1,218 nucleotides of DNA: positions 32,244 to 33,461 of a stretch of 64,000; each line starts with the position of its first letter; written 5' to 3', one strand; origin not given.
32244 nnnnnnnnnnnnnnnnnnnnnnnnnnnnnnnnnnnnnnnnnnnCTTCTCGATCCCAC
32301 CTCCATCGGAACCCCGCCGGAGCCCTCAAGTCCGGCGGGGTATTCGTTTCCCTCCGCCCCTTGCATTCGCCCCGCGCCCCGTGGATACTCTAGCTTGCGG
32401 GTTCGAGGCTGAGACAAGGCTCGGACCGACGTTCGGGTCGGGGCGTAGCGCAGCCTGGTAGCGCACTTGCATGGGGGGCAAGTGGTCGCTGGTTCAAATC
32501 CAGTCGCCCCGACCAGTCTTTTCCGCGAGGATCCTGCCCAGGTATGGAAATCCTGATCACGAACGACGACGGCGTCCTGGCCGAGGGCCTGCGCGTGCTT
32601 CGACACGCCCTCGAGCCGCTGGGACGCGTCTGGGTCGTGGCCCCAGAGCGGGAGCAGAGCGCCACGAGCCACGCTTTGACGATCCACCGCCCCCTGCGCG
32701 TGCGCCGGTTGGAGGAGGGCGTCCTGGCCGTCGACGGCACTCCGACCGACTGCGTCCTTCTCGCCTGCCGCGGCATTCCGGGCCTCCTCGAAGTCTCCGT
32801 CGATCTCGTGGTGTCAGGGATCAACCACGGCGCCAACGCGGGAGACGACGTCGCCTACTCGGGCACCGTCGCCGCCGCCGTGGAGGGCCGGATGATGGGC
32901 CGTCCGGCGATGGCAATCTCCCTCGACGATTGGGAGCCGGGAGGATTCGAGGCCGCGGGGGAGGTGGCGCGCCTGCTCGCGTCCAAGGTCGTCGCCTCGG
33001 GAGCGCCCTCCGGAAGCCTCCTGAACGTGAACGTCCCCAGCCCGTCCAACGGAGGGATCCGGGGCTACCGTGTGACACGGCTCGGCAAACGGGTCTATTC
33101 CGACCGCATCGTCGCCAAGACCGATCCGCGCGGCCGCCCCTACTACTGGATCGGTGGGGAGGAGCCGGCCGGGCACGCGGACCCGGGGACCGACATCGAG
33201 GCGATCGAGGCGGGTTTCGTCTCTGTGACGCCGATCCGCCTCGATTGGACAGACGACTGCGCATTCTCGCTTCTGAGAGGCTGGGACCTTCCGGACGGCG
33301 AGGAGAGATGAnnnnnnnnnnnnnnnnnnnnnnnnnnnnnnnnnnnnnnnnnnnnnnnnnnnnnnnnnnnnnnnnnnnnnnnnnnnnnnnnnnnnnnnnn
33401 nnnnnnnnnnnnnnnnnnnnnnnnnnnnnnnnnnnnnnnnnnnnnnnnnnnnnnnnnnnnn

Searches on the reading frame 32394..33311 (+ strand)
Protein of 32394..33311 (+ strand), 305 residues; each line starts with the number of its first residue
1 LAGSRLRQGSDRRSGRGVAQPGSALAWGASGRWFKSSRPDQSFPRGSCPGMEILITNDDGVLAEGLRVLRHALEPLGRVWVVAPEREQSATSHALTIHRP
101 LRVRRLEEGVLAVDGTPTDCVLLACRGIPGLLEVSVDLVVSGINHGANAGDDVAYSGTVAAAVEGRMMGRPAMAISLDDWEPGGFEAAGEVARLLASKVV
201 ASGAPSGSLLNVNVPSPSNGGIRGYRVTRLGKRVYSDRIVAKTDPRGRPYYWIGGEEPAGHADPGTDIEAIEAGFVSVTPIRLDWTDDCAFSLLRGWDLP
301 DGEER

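Call 56: search_protein_families(library=pfam, proteins=[window:32394-33311:+], max_evalue=0.001)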
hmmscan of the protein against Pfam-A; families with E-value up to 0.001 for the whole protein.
window:32394-33311:+ (305 aa): 1 family
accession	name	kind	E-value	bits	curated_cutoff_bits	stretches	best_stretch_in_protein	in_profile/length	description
PF01975.23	SurE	-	3.1e-59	200.4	22.1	1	53-236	1-188/189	Survival protein SurE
